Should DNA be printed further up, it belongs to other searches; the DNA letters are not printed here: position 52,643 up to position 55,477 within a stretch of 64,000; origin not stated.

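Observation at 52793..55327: Unusual fusion of a xylose-isomerase-like TIM barrel with an acyl-CoA/adenylate-forming ligase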

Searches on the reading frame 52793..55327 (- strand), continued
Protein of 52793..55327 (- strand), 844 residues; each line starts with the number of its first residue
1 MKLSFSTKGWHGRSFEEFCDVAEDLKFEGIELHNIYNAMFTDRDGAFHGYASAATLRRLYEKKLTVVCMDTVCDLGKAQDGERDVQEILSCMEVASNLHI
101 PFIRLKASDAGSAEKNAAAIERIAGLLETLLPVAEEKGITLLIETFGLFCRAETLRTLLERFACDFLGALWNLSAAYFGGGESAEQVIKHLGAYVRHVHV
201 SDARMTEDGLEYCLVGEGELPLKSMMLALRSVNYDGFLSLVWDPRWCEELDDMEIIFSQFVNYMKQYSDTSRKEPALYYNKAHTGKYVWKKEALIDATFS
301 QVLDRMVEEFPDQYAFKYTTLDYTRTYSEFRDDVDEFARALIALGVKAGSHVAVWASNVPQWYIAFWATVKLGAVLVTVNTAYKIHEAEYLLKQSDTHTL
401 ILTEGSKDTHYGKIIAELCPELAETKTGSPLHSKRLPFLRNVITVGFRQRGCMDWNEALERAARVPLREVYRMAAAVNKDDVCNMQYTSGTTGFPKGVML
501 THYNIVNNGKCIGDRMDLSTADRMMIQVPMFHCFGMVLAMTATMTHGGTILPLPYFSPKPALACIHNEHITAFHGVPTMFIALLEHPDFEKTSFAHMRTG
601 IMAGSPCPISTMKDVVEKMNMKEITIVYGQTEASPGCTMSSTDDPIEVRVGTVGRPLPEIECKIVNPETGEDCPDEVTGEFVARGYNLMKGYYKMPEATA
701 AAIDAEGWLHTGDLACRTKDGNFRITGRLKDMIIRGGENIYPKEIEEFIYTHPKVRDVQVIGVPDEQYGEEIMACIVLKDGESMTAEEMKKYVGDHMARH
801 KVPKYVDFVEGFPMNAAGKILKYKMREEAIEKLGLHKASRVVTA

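Call 93: predict_structure(alignment_id=A2)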
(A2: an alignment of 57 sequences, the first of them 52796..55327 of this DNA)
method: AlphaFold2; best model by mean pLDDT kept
length: 844 residues; sequences in the alignment: 57
mean_pLDDT: 66.2   pTM: 0.43
mean pLDDT of the five models: 66.2, 63.9, 61.6, 61.3, 60.6
residues with pLDDT >= 90: 129; 70-90: 301; 50-70: 185; < 50: 229
segments of 3 or more residues with pLDDT < 50: 270-296, 315-322, 480-581, 596-607, 621-660, 685-702, 725-741
pLDDT, mean of each block of 10 residues (from residue 1): 81 74 88 67 58 78 88 77 84 86 91 86 92 92 94 93 88 92 86 88 88 89 82 79 77 82 74 36 43 49 62 47 62 90 86 67 74 68 63 74 68 87 87 85 89 90 89 72 35 29 31 25 25 35 39 29 27 40 54 48 45 56 39 25 28 37 70 75 46 35 59 61 46 32 64 85 63 86 91 68 84 65 72 74 50
secondary structure, 60 per line:
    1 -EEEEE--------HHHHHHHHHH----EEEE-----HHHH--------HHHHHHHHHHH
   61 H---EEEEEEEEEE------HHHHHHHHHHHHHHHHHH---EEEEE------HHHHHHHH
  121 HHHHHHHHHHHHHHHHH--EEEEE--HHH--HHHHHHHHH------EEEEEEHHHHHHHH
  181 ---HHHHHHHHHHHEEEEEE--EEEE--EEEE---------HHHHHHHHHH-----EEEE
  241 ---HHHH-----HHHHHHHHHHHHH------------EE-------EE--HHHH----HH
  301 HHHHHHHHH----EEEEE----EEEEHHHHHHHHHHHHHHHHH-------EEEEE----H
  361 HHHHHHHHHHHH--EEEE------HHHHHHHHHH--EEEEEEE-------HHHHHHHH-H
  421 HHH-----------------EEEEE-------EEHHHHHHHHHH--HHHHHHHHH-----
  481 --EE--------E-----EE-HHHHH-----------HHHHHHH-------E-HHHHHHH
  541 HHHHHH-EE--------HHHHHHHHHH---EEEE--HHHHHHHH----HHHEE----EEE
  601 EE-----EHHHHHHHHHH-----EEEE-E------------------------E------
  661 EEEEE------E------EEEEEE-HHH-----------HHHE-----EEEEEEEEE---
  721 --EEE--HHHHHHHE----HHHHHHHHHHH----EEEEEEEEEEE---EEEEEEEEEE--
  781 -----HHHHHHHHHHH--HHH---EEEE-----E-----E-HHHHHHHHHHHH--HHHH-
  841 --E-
elements in order (helices of 4 or more, strands of 3 or more residues): E2-6 H15-24 E29-32 H38-41 H50-61 E65-74 H81-98 E102-106 H113-137 E140-144 H152-160 E167-172 H173-180 H184-194 E195-200 E203-206 E209-212 H222-231 E237-240 H244-247 H253-265 H291-294 H299-309 E314-318 E323-326 H327-343 E351-355 H360-372 E375-378 H385-394 E397-403 H411-418 H420-423 E441-445 H455-464 H467-475 H502-506 H518-524 H534-546 H558-567 E571-574 H577-584 E598-602 H609-618 E624-627 E661-665 E679-684 E709-717 E723-725 H728-734 H740-750 E755-765 E769-778 H786-796 E805-808 H822-833 H836-839
